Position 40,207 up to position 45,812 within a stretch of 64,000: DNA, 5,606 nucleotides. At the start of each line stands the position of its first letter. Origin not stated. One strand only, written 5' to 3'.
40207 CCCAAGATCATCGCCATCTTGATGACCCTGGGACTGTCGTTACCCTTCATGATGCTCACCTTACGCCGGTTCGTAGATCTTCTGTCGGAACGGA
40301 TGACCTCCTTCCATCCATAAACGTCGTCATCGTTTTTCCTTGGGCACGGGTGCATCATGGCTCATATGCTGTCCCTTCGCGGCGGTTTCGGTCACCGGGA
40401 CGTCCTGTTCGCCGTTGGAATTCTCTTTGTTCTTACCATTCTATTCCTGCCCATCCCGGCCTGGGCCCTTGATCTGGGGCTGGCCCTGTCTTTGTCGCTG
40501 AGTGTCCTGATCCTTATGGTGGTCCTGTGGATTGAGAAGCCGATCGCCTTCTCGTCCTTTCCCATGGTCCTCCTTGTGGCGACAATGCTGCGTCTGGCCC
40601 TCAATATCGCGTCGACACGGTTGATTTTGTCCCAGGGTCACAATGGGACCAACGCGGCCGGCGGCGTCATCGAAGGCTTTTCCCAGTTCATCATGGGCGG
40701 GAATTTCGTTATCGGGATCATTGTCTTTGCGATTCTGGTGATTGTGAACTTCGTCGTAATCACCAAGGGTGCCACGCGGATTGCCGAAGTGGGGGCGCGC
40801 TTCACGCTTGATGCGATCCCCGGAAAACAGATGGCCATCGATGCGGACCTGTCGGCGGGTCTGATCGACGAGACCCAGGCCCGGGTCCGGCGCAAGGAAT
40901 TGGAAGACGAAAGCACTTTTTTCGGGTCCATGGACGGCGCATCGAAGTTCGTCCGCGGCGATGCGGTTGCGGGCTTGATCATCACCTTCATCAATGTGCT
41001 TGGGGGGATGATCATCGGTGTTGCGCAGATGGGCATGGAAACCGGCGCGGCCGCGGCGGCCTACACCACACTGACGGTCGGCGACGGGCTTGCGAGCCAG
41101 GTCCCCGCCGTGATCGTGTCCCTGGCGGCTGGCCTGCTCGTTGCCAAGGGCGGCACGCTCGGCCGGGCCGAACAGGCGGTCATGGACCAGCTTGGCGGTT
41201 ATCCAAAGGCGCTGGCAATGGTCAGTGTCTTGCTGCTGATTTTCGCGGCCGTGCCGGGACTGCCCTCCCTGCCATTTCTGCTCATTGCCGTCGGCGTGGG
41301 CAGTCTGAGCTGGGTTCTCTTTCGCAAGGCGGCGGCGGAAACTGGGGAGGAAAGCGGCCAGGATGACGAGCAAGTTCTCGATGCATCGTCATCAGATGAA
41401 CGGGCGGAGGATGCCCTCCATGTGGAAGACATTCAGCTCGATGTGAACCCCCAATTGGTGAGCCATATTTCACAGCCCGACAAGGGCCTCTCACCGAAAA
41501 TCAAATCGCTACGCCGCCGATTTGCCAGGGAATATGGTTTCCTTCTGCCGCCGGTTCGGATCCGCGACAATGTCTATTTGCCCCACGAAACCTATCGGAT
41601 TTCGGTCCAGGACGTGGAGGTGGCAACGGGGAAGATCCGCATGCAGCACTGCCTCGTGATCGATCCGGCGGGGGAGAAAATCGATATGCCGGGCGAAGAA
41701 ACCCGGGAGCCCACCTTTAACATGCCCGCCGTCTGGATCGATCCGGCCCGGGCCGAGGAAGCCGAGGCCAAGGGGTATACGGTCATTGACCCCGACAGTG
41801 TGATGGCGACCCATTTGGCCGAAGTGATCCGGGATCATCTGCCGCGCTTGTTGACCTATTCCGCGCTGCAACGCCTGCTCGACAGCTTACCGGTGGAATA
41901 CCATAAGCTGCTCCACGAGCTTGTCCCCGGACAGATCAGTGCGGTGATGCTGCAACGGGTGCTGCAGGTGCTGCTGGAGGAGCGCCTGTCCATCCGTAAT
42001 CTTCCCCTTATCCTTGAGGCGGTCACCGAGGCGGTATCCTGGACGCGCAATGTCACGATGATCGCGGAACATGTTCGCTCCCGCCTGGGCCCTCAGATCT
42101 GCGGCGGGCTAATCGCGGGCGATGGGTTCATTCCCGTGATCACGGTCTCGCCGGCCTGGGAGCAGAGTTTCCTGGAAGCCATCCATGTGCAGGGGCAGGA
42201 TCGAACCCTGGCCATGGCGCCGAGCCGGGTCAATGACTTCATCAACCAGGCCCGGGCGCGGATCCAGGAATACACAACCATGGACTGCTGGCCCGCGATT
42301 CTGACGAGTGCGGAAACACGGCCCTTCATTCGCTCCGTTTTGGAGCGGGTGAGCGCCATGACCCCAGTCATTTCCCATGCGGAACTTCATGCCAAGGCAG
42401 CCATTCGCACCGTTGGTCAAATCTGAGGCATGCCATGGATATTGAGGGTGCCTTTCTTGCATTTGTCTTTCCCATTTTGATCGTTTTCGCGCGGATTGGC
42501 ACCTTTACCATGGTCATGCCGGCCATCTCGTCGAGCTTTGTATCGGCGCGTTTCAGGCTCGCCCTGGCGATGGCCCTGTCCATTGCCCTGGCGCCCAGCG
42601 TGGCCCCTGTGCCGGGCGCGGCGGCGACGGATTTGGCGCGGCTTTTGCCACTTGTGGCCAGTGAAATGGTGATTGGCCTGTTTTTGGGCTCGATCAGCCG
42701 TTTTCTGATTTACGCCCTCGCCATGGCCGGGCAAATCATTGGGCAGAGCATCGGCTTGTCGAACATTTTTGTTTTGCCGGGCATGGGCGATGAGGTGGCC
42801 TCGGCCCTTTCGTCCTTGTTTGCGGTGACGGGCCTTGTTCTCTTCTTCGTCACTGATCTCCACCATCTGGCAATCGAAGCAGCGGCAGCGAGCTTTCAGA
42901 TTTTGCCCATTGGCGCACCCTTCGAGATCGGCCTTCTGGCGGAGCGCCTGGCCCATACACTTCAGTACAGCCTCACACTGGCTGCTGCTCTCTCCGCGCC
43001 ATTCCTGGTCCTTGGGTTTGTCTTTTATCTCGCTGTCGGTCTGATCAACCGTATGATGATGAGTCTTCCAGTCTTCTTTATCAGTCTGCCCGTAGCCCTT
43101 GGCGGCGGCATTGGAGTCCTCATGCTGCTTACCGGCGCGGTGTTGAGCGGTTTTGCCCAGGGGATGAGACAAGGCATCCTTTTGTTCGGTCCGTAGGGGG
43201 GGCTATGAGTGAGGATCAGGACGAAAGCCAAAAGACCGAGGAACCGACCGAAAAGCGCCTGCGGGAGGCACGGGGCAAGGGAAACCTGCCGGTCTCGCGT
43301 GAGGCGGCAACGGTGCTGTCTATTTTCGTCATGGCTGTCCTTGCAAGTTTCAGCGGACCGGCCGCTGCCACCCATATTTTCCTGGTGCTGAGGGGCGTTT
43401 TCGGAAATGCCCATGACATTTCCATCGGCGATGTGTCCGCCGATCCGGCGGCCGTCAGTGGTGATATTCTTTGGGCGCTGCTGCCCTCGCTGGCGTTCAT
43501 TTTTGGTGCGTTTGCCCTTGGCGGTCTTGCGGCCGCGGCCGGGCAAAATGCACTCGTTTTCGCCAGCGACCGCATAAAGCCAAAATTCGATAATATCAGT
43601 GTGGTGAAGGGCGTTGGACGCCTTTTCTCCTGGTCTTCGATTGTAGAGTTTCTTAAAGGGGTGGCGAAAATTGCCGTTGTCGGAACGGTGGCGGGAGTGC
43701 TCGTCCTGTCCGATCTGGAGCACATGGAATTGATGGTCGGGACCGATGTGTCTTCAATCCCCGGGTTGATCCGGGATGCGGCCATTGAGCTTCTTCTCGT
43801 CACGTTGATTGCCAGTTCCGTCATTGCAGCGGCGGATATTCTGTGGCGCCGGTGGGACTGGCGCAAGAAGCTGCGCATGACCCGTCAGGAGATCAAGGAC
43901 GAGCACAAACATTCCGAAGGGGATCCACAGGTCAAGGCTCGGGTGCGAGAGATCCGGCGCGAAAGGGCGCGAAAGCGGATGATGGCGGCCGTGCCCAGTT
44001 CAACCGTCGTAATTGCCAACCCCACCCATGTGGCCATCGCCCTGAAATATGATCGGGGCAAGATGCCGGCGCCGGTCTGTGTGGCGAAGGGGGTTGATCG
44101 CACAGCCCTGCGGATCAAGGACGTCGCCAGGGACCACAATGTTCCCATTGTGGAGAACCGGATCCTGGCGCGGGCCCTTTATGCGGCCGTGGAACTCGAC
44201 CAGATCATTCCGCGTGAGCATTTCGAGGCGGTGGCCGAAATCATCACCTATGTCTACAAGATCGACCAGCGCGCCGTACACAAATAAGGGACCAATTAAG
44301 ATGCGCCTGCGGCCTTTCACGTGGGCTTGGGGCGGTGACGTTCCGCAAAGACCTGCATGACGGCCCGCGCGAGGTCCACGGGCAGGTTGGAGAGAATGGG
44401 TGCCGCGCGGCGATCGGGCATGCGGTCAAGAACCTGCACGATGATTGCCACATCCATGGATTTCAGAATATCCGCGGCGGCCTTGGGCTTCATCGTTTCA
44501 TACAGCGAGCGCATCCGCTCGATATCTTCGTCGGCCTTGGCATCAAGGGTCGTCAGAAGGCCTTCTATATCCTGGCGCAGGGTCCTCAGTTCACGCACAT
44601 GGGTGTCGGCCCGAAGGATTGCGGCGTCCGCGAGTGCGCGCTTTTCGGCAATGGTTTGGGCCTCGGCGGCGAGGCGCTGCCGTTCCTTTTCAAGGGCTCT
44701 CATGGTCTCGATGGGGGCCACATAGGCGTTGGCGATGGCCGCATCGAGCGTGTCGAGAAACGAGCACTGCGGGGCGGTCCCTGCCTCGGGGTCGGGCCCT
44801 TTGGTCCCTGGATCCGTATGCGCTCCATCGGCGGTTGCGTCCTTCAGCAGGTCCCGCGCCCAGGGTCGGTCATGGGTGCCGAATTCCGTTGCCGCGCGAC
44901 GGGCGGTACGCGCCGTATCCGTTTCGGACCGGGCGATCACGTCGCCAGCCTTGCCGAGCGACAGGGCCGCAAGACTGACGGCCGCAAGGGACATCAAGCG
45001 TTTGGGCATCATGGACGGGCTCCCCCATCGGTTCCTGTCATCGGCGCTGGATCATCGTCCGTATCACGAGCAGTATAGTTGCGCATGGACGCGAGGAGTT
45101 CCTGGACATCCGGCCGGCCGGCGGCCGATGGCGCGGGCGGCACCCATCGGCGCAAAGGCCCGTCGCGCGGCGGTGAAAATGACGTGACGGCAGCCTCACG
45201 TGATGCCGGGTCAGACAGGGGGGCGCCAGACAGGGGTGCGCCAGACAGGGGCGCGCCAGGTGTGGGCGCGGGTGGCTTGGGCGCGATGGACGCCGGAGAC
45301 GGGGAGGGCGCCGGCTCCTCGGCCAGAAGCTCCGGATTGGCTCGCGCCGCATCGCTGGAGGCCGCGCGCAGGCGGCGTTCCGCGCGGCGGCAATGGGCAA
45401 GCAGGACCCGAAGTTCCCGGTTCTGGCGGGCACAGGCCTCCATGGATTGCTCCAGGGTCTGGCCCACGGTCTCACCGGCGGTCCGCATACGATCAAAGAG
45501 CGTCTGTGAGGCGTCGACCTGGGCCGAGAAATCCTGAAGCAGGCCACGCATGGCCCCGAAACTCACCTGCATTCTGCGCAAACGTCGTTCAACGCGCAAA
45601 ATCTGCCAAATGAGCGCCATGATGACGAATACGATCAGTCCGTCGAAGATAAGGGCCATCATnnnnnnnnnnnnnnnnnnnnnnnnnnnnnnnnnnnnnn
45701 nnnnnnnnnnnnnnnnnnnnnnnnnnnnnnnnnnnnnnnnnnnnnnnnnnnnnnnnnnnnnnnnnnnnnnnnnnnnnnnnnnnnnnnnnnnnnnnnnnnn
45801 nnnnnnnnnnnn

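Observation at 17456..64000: Two distinct flagellar gene sets placed tail to tail in one 46-kb block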

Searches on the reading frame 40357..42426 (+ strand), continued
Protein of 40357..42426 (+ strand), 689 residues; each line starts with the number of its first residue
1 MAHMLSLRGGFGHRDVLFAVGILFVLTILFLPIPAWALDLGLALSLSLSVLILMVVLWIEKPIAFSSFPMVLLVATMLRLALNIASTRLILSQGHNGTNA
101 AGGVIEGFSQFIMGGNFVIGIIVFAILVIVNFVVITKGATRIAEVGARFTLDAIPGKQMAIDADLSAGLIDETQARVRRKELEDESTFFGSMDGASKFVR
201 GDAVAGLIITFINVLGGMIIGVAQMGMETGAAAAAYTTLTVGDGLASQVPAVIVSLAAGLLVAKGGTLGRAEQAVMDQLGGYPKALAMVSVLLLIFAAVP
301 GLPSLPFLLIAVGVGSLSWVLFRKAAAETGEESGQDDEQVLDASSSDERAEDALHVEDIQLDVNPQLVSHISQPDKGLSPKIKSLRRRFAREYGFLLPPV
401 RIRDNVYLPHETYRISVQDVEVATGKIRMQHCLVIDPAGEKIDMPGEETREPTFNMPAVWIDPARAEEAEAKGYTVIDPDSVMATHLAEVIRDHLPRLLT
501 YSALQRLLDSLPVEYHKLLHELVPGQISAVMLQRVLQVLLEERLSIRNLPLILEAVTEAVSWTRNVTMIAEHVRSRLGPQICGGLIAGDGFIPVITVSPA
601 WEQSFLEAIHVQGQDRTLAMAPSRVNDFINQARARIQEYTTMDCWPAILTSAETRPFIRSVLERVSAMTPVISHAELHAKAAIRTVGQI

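Call 66: find_encoding_contigs(protein=P0077, flank=10000, max_places=2)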
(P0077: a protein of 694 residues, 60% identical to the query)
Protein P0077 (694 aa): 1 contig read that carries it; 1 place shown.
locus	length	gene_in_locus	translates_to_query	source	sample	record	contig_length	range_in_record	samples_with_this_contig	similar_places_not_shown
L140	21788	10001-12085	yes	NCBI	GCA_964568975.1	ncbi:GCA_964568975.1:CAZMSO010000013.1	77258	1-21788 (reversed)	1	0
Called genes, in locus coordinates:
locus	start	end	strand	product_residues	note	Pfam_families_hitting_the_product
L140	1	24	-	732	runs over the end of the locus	PF01642:MM_CoA_mutase, PF02310:B12-binding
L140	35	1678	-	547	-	PF01642:MM_CoA_mutase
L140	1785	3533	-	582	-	PF00656:Peptidase_C14, PF05990:DUF900 (weak)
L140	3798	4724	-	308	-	PF10067:DUF2306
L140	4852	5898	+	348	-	PF12833:HTH_18, PF00165:HTH_AraC (weak)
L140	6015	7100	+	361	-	PF11017:DUF2855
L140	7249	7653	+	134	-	PF00460:Flg_bb_rod (weak)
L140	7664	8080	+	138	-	PF00460:Flg_bb_rod (weak), PF06429:Flg_bbr_C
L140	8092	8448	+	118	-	PF02049:FliE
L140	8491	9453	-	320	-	PF01047:MarR, PF12802:MarR_2, PF00583:Acetyltransf_1, PF13673:Acetyltransf_10 (weak), PF13508:Acetyltransf_7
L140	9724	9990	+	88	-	PF01313:Bac_export_3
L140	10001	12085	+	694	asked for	PF00771:FHIPEP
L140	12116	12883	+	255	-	PF01311:Bac_export_1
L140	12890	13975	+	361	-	PF01312:Bac_export_2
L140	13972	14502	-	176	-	-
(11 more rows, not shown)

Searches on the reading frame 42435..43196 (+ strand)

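Call 7: search_protein_families(library=pfam, proteins=[window:42435-43196:+], max_evalue=0.01)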
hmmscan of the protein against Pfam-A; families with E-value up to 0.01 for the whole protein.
window:42435-43196:+ (253 aa): 1 family
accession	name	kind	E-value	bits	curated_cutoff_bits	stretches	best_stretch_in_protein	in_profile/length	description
PF01311.25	Bac_export_1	-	5.1e-44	151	27.8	1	14-245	4-228/230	Bacterial export proteins, family 1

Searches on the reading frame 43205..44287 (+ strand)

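Call 7: search_protein_families(library=pfam, proteins=[window:43205-44287:+], max_evalue=0.01)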
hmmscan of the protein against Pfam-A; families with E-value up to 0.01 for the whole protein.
window:43205-44287:+ (360 aa): 1 family
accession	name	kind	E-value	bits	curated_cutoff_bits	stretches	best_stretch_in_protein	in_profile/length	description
PF01312.24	Bac_export_2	-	3.5e-115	385.3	24.4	1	9-350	2-335/335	FlhB HrpN YscU SpaS Family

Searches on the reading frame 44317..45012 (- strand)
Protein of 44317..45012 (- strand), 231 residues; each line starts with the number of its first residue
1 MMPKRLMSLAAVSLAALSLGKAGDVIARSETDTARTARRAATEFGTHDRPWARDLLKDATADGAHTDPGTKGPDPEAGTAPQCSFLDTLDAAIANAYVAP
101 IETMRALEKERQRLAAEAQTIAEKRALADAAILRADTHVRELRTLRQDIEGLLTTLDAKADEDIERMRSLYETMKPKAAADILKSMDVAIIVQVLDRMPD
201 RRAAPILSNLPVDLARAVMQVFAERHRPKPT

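Call 7: search_protein_families(library=pfam, proteins=[window:44317-45012:-], max_evalue=0.01)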
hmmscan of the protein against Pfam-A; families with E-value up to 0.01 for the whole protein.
window:44317-45012:- (231 aa): 2 families
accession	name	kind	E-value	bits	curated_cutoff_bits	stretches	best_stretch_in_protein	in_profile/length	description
PF03448.22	MgtE_N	-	1.7e-05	25.7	25.9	1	167-219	42-94/102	MgtE intracellular N domain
PF14841.11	FliG_M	-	0.0032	18.1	25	0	177-222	2-47/76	FliG middle domain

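Call 23: search_protein_families(library=ncbifam, proteins=[window:44317-45012:-], max_evalue=0.01)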
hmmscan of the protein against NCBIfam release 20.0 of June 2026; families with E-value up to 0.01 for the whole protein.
window:44317-45012:- (231 aa): 2 families
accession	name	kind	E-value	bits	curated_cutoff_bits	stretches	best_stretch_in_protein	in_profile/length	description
NF047368.1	collar_FlbB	equivalog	0.00021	21.2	110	1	105-201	67-161/193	periplasmic-type flagellar collar protein FlbB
NF011597.0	PRK15022.1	equivalog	0.0055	16.5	154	0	147-189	34-76/167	non-heme ferritin-like protein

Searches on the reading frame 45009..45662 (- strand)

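Call 7: search_protein_families(library=pfam, proteins=[window:45009-45662:-], max_evalue=0.01)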
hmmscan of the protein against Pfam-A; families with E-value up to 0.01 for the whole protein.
window:45009-45662:- (217 aa): 1 family
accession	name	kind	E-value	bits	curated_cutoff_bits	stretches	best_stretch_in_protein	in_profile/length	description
PF20072.4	DUF6468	-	0.003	18.1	26.9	1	37-105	7-75/76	Domain of unknown function (DUF6468)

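Call 23: search_protein_families(library=ncbifam, proteins=[window:45009-45662:-], max_evalue=0.01)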
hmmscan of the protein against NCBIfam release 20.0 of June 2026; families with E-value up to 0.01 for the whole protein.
window:45009-45662:- (217 aa): 0 families
